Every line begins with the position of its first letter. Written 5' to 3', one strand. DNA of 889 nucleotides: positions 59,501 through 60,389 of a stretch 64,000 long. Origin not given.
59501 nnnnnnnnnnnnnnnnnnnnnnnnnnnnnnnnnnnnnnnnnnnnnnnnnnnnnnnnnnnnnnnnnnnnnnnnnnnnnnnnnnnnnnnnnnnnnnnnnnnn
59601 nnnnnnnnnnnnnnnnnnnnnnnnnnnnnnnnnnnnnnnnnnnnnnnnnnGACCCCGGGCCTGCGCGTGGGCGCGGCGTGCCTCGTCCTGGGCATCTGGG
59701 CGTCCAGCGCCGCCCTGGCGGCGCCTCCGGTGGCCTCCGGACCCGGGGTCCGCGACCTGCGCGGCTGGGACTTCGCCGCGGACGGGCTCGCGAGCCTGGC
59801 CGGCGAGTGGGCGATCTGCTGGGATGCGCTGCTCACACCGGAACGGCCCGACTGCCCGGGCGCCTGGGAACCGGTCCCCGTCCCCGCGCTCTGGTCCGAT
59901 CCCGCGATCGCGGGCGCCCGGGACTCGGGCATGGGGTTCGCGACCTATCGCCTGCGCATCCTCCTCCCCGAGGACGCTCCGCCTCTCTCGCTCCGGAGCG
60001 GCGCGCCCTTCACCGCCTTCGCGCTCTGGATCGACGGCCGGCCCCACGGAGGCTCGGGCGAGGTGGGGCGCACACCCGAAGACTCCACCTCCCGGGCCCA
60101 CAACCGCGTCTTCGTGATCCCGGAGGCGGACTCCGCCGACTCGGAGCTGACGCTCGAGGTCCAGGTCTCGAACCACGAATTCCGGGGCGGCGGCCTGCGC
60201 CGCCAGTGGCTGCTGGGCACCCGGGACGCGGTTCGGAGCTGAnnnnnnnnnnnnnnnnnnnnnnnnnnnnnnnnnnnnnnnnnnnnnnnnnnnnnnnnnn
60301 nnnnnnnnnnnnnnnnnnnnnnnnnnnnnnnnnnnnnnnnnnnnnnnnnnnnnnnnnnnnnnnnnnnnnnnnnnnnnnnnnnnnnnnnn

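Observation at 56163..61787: Compact candidate cAMP circuit: sensor cyclase, CRP-like regulator, CRP boxes and a secreted lectin-like effector pair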

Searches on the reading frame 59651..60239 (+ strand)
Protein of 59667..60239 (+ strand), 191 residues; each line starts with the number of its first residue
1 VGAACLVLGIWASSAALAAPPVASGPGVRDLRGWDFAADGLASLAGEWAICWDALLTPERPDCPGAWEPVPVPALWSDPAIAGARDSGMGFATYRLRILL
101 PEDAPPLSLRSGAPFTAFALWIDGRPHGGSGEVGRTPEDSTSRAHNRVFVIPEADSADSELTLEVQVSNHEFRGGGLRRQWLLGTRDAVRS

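Call 6: search_protein_families(library=ncbifam, proteins=[window:59651-60239:+], max_evalue=1)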
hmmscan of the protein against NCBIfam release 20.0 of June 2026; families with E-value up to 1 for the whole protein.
window:59651-60239:+ (196 aa): 0 families

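Call 58: search_protein_families(library=pfam, proteins=[window:59667-60239:+], max_evalue=5)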
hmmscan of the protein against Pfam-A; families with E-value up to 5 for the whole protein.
window:59667-60239:+ (191 aa): 0 families
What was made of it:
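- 59520..60242 (+): N-terminal piece of the sensor cyclase: signal/anchor segment plus a ~165-aa periplasmic domain of unassigned family, ending at an in-frame TGA (60240-60242). No Pfam or NCBIfam match (calls 6, 58).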
